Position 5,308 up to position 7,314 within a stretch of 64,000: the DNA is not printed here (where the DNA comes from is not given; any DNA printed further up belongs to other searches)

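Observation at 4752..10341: GntR-controlled operon pairing an APS-reductase-like flavoprotein/ferredoxin with a TTT transporter; substrate unknown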

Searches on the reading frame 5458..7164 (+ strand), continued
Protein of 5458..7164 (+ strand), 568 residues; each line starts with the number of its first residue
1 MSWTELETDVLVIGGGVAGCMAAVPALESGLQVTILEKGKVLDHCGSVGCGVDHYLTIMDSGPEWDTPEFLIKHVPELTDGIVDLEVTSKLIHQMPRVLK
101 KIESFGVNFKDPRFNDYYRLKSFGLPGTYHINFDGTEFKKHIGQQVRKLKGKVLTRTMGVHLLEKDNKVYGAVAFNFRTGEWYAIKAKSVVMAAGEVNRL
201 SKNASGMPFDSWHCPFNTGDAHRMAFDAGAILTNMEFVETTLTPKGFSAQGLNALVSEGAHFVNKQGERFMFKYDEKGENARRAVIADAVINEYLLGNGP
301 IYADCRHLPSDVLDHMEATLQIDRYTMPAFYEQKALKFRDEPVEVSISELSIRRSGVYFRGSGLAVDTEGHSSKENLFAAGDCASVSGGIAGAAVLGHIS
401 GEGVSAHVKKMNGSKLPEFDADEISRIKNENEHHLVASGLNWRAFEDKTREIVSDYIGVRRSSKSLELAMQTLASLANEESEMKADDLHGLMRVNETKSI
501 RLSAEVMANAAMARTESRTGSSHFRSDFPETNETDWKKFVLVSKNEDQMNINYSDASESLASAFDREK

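Call 58: find_encoding_contigs(protein=P0325, flank=9000, max_places=2)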
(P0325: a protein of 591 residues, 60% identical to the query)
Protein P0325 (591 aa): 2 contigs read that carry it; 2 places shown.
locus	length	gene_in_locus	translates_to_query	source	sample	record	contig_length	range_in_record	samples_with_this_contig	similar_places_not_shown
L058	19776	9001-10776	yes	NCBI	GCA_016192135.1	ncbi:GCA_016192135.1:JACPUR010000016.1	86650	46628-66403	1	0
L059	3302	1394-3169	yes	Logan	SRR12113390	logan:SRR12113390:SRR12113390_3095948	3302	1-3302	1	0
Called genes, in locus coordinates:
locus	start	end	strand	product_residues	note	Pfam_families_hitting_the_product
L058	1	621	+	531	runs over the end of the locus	-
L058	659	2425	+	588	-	PF04932:Wzy_C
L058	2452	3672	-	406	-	PF09594:GT87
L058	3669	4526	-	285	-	PF04794:YdjC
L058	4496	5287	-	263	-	PF00535:Glycos_transf_2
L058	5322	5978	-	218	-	PF13489:Methyltransf_23, PF00891:Methyltransf_2 (weak), PF05175:MTS (weak), PF08241:Methyltransf_11, PF08242:Methyltransf_12, PF13649:Methyltransf_25, PF13847:Methyltransf_31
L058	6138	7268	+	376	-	PF13439:Glyco_transf_4, PF13579:Glyco_trans_4_4, PF20706:GT4-conflict (weak), PF00534:Glycos_transf_1, PF13692:Glyco_trans_1_4, PF13524:Glyco_trans_1_2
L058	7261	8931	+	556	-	PF00733:Asn_synthase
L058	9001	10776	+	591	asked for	PF00890:FAD_binding_2, PF01134:GIDA (faint), PF01266:DAO (weak), PF07992:Pyr_redox_2 (faint), PF02910:Succ_DH_flav_C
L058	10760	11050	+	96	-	PF13237:Fer4_10 (weak), PF14697:Fer4_21 (weak), PF12838:Fer4_7 (weak), PF13187:Fer4_9 (weak), PF00037:Fer4 (weak)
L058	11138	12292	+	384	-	PF13439:Glyco_transf_4, PF13579:Glyco_trans_4_4, PF20706:GT4-conflict, PF13477:Glyco_trans_4_2 (weak), PF00534:Glycos_transf_1, PF13692:Glyco_trans_1_4, PF13524:Glyco_trans_1_2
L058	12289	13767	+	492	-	PF02811:PHP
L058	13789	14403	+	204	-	PF02585:PIG-L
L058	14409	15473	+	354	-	PF01041:DegT_DnrJ_EryC1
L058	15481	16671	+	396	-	PF00953:Glycos_transf_4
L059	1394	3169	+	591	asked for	PF00890:FAD_binding_2, PF01134:GIDA (faint), PF01266:DAO (weak), PF07992:Pyr_redox_2 (faint), PF02910:Succ_DH_flav_C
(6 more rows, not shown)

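Call 59: find_encoding_contigs(protein=P0275, flank=9000, max_places=2)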
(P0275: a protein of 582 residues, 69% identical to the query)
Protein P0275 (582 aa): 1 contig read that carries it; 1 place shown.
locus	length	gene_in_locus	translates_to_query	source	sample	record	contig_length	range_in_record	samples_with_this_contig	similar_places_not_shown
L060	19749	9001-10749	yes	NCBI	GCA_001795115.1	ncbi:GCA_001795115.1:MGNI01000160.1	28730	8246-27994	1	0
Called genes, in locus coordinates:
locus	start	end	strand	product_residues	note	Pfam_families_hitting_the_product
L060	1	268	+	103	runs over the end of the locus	-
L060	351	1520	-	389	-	PF12679:ABC2_membrane_2, PF12698:ABC2_membrane_3, PF01061:ABC2_membrane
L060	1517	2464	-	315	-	PF00005:ABC_tran, PF13304:AAA_21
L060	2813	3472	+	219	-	PF00849:PseudoU_synth_2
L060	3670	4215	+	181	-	PF03551:PadR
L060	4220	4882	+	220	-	PF06445:GyrI-like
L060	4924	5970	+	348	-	PF14399:BtrH_N, PF16169:DUF4872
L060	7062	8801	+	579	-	PF00890:FAD_binding_2, PF01266:DAO (weak), PF07992:Pyr_redox_2 (faint), PF12831:FAD_oxidored (weak), PF02910:Succ_DH_flav_C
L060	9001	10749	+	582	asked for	PF00890:FAD_binding_2, PF01266:DAO (faint), PF07992:Pyr_redox_2 (faint), PF12831:FAD_oxidored (weak), PF02910:Succ_DH_flav_C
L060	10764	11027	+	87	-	PF13237:Fer4_10 (weak), PF14697:Fer4_21 (weak), PF00037:Fer4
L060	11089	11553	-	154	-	PF08808:RES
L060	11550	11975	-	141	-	PF20432:Xre-like-HTH, PF09722:Xre_MbcA_ParS_C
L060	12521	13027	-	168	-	-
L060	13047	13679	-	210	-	-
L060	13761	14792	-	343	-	PF05621:TniB, PF05729:NACHT (weak), PF13401:AAA_22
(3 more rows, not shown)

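Call 65: find_encoding_contigs(protein=P0364, flank=9000, max_places=1)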
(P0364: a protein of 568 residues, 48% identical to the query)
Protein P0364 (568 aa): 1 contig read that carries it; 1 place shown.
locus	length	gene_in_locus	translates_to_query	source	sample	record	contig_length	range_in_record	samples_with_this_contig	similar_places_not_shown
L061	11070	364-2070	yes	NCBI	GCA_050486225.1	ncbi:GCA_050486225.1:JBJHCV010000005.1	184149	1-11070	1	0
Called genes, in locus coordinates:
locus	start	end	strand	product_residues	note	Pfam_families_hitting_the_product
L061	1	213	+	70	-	?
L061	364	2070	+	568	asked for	PF00890:FAD_binding_2, PF01134:GIDA (faint), PF07992:Pyr_redox_2 (faint), PF12831:FAD_oxidored, PF02910:Succ_DH_flav_C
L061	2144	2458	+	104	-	PF13484:Fer4_16 (faint), PF13534:Fer4_17 (faint), PF13237:Fer4_10 (faint), PF14697:Fer4_21 (weak), PF12838:Fer4_7, PF13187:Fer4_9 (weak), PF00037:Fer4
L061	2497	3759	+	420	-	PF00557:Peptidase_M24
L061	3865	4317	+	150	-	PF12680:SnoaL_2 (weak), PF07366:SnoaL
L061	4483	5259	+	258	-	PF06966:DUF1295, PF02544:Steroid_dh (weak)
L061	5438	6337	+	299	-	PF00586:AIRS, PF02769:AIRS_C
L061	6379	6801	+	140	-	PF14464:Prok-JAB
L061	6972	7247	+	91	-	PF02597:ThiS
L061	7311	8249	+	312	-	PF00291:PALP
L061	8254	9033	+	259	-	PF23023:Anti-Pycsar_Apyc1, PF00753:Lactamase_B, PF12706:Lactamase_B_2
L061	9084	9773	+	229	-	PF01138:RNase_PH, PF03725:RNase_PH_C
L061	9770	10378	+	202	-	PF01725:Ham1p_like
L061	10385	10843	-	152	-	PF00582:Usp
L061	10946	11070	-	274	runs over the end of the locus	PF00144:Beta-lactamase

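Call 66: find_encoding_contigs(protein=P0359, flank=9000, max_places=1)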
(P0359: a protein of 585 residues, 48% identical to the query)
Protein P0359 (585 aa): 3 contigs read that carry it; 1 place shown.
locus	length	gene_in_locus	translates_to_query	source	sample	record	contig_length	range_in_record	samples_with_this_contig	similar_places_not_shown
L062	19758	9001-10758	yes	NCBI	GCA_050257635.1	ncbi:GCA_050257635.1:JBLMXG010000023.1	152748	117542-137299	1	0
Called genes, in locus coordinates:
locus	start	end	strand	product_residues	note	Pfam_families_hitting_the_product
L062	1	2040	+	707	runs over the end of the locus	PF03030:H_PPase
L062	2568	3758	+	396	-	PF00291:PALP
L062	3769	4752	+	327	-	PF00389:2-Hacid_dh, PF02826:2-Hacid_dh_C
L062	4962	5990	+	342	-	PF13531:SBP_bac_11, PF01547:SBP_bac_1, PF13416:SBP_bac_8, PF13343:SBP_bac_6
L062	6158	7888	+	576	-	PF00528:BPD_transp_1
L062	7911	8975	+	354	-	PF00005:ABC_tran, PF08402:TOBE_2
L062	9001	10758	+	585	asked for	PF00890:FAD_binding_2, PF01266:DAO (faint), PF07992:Pyr_redox_2 (faint), PF12831:FAD_oxidored (faint), PF02910:Succ_DH_flav_C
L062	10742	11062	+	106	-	PF13237:Fer4_10, PF14697:Fer4_21 (weak), PF12838:Fer4_7 (weak), PF13187:Fer4_9 (weak), PF00037:Fer4 (weak)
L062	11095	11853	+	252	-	PF02633:Creatininase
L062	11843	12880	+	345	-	PF01408:GFO_IDH_MocA, PF02894:GFO_IDH_MocA_C, PF22725:GFO_IDH_MocA_C3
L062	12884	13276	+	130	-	PF00190:Cupin_1, PF07883:Cupin_2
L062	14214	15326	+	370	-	PF01547:SBP_bac_1 (faint), PF13531:SBP_bac_11, PF13416:SBP_bac_8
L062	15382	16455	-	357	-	PF01070:FMN_dh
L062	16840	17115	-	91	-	-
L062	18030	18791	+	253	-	PF17645:Amdase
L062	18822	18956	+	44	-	-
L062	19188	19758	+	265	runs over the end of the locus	PF04909:Amidohydro_2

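Call 67: find_encoding_contigs(protein=P0334, flank=9000, max_places=1)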
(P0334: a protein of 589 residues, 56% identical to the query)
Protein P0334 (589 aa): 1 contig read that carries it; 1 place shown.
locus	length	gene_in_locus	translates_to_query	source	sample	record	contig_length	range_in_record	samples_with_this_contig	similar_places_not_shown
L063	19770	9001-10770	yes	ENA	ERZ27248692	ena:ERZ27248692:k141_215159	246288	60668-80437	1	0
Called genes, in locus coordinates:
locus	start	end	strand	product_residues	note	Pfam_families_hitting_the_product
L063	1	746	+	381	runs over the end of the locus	PF01658:Inos-1-P_synth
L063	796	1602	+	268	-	PF08241:Methyltransf_11, PF08242:Methyltransf_12, PF13649:Methyltransf_25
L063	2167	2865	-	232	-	PF00691:OmpA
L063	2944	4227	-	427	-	-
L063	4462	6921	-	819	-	PF12633:Adenyl_cycl_N, PF01295:Adenylate_cycl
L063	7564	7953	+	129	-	PF00903:Glyoxalase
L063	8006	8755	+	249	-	PF02633:Creatininase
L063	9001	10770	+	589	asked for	PF00890:FAD_binding_2, PF01266:DAO (weak), PF07992:Pyr_redox_2 (faint), PF12831:FAD_oxidored (faint), PF02910:Succ_DH_flav_C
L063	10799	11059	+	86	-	PF13237:Fer4_10 (weak), PF14697:Fer4_21 (weak), PF12838:Fer4_7 (weak), PF13187:Fer4_9 (weak), PF00037:Fer4 (weak)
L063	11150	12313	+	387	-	PF06500:FrsA-like, PF02129:Peptidase_S15 (faint), PF00561:Abhydrolase_1 (faint), PF00326:Peptidase_S9 (faint), PF08840:BAAT_C (faint)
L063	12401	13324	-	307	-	-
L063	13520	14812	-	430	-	PF01053:Cys_Met_Meta_PP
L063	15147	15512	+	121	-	PF01106:NifU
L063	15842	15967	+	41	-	-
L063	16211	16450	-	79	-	PF09360:zf-CDGSH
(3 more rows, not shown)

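Call 69: search_solved_structures(query=L062:4962-5990:+, max_evalue=0.001)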
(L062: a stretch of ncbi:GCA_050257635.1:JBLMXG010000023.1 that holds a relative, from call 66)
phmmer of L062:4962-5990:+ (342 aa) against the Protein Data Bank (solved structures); distinct sequences matched with E-value up to 0.001: 31.
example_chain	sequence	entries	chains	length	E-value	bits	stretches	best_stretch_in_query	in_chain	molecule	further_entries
6hhb_A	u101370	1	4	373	5e-15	58.6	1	24-283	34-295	ABC-type Fe3+ transport system, periplasmic component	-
6fjl_A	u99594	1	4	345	7e-15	58.1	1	26-283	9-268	ABC-type Fe3+ transport system, periplasmic component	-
4r72_A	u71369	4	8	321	1e-13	54.3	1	37-294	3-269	ABC-type Fe3+ transport system, periplasmic component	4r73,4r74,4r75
8x1a_B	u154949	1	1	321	3.2e-12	49.3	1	36-313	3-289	Iron(III) ABC transporter, periplasmic iron-compound-binding protein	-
7f6t_A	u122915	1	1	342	2.4e-08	36.6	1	27-286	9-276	Iron ABC transporter, periplasmic iron-binding protein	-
7f6r_A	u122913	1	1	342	4.7e-08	35.7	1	27-286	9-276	Iron ABC transporter, periplasmic iron-binding protein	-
7f6e_A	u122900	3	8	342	4.8e-08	35.6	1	27-286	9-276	Iron ABC transporter, periplasmic iron-binding protein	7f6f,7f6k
4gl0_A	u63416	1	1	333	5.1e-08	35.5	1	146-340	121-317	Lmo0810 protein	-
7f6s_A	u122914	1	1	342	6.1e-08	35.3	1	27-286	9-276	Iron ABC transporter, periplasmic iron-binding protein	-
7f6q_A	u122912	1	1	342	6.5e-08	35.2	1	27-286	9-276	Iron ABC transporter, periplasmic iron-binding protein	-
7f6u_A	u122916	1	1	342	8.6e-08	34.8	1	27-286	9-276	Iron ABC transporter, periplasmic iron-binding protein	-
7f6n_A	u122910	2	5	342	1.3e-07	34.2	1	27-286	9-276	Iron ABC transporter, periplasmic iron-binding protein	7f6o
6wce_A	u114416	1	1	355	1.7e-07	33.8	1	36-288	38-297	Pyridoxal-5-phosphate binding protein A (P5PA)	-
1nnf_A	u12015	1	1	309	5.1e-07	32.2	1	41-295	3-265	Iron-utilization periplasmic protein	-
2o6a_A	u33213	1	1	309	5.3e-07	32.2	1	41-295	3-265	Iron-utilization periplasmic protein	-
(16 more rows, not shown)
